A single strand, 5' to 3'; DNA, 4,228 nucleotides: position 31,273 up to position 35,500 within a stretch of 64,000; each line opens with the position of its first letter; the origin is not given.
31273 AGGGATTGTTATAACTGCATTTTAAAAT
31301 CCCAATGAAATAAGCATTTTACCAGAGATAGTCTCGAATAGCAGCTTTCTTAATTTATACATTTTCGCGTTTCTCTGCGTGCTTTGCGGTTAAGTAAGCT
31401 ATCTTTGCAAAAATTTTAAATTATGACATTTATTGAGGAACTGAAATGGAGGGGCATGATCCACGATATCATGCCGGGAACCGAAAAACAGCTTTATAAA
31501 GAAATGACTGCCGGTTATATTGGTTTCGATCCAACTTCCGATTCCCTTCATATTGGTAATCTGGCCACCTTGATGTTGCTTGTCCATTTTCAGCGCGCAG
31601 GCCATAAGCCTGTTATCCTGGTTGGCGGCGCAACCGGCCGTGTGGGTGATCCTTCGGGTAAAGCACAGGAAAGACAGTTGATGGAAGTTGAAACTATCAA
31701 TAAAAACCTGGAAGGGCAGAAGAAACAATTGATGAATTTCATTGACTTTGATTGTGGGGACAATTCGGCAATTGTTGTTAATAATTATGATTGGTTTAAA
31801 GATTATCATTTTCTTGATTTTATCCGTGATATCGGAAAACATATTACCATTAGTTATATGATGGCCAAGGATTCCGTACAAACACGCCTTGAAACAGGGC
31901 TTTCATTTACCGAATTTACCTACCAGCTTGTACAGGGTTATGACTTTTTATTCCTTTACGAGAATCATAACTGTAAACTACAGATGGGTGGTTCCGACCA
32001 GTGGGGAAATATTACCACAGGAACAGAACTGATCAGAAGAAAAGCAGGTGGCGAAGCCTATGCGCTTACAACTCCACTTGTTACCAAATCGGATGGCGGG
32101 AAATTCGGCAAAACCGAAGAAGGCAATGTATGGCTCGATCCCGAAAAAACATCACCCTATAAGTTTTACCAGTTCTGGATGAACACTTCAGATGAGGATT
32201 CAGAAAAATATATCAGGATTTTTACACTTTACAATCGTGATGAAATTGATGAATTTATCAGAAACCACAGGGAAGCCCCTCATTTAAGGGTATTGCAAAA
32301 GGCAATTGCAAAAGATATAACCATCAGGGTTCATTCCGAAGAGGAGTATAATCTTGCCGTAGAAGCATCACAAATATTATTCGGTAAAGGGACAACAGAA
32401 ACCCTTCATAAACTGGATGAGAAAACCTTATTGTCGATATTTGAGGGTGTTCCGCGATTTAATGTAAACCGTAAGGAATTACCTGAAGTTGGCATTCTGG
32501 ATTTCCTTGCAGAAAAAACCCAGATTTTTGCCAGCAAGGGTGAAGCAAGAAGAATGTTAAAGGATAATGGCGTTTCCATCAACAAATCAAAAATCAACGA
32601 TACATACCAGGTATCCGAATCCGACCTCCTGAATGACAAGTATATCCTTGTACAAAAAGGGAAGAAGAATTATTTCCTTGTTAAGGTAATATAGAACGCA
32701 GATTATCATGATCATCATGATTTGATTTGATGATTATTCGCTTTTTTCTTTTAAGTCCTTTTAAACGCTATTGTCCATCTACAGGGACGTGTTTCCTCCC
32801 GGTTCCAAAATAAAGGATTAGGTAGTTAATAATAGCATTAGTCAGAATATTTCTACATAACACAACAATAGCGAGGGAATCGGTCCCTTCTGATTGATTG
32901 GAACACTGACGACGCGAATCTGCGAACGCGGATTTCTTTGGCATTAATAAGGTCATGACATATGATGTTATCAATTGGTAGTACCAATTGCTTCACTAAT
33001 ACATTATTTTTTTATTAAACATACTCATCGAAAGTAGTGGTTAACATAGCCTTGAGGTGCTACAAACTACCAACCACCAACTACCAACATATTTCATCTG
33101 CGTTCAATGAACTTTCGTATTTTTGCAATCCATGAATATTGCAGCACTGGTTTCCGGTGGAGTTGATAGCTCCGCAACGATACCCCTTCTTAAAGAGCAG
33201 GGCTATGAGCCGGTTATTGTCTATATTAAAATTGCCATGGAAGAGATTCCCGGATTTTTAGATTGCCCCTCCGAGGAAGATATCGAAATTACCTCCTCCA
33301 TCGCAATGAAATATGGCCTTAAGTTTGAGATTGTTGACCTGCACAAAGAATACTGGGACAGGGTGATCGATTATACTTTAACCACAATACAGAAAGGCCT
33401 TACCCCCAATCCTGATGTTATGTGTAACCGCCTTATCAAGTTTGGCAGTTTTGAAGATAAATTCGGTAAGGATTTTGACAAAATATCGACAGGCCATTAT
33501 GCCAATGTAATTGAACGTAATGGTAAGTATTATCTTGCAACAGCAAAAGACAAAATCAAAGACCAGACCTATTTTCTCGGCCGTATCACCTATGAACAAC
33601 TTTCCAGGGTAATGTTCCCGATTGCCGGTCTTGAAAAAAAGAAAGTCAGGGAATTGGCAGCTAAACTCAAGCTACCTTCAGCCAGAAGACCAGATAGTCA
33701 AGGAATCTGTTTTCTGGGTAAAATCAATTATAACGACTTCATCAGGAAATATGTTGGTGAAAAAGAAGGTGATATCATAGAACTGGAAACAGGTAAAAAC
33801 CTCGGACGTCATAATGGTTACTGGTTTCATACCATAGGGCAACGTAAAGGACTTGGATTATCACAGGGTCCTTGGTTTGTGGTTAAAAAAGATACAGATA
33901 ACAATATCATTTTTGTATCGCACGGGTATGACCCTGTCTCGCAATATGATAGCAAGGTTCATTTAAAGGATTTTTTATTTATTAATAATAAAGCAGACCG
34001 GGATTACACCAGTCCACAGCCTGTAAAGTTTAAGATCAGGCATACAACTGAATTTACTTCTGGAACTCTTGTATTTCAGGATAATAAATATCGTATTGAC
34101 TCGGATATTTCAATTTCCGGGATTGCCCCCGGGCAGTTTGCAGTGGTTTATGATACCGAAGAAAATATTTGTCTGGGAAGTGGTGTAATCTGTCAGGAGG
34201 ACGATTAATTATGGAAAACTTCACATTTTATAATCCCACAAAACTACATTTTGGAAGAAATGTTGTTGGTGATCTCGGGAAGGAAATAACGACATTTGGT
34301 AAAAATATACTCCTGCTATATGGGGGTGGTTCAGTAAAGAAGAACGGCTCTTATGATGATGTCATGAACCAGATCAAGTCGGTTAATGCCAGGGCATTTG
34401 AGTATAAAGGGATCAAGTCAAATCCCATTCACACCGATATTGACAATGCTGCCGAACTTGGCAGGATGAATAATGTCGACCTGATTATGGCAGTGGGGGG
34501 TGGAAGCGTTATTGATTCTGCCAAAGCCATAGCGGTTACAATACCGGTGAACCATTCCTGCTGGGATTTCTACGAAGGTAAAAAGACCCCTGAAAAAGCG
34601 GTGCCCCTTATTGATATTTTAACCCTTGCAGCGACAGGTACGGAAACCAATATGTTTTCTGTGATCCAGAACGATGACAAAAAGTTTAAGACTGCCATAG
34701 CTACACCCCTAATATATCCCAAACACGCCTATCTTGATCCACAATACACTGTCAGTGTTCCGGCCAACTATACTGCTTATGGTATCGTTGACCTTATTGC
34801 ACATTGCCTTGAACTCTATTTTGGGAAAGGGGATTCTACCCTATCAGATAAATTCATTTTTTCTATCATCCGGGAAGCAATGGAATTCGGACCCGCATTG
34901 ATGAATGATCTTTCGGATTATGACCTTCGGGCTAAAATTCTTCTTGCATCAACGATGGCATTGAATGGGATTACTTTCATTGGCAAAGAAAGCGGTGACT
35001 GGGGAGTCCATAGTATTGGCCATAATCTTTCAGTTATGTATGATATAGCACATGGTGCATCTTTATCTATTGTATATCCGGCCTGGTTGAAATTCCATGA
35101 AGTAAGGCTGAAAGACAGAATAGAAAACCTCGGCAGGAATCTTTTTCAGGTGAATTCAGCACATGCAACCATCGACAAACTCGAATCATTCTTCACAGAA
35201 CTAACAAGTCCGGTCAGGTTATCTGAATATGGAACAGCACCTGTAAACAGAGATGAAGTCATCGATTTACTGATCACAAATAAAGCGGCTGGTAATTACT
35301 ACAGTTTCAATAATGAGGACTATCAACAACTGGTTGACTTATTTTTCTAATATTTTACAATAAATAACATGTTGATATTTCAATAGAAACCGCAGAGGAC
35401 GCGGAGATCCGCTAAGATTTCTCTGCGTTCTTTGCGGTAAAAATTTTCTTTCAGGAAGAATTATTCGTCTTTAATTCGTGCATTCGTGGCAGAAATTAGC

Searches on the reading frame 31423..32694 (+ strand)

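Call 27: search_protein_families(library=pfam, proteins=[window:31423-32694:+], max_evalue=0.001)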
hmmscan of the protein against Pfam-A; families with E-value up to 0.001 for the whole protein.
window:31423-32694:+ (423 aa): 2 families
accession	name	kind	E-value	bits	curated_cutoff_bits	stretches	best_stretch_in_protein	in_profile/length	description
PF00579.31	tRNA-synt_1b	-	1.6e-77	261.1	21.1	1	30-320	7-291/292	tRNA synthetases class I (W and Y)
PF22421.1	SYY_C-terminal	-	5.6e-17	61.9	27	1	338-420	4-83/83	Tyrosine--tRNA ligase SYY-like C-terminal domain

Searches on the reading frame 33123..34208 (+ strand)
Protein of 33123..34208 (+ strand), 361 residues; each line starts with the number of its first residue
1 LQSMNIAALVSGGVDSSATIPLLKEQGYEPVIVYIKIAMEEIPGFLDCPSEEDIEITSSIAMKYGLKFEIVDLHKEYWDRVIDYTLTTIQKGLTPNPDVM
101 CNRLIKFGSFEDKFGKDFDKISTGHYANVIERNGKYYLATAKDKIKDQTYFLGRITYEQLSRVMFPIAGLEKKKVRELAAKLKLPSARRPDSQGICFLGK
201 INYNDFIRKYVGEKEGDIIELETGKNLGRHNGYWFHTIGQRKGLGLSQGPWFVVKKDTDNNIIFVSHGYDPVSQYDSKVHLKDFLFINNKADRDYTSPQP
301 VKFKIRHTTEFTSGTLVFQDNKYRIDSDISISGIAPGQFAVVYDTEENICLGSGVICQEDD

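Call 83: search_protein_families(library=pfam, proteins=[window:33123-34208:+], max_evalue=0.0001)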
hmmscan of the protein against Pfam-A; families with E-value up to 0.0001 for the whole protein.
window:33123-34208:+ (361 aa): 3 families
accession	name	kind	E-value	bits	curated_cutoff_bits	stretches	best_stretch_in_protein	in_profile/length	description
PF03054.22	tRNA_Me_trans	-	1.6e-62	211.2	20.6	1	4-200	1-202/202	tRNA methyl transferase HUP domain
PF20259.3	tRNA_Me_trans_M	-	1.8e-26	91.9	27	1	204-267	1-66/66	tRNA methyl transferase PRC-barrel domain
PF20258.4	tRNA_Me_trans_C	-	1.2e-11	45.3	20.6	1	279-356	4-77/77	Aminomethyltransferase beta-barrel domain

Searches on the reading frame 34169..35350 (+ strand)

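Call 83: search_protein_families(library=pfam, proteins=[window:34169-35350:+], max_evalue=0.0001)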
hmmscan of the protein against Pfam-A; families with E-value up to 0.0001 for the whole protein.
window:34169-35350:+ (393 aa): 3 families
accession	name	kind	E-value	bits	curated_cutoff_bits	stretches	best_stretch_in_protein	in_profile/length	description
PF00465.25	Fe-ADH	-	2.4e-42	144.9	31.3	1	23-191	1-168/168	Iron-containing alcohol dehydrogenase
PF25137.1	ADH_Fe_C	-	2.6e-28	99.5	27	1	202-388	1-189/194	Fe-containing alcohol dehydrogenase family, C-terminal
PF13685.12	Fe-ADH_2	-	8.5e-06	26.3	28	1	29-123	3-95/149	Iron-containing alcohol dehydrogenase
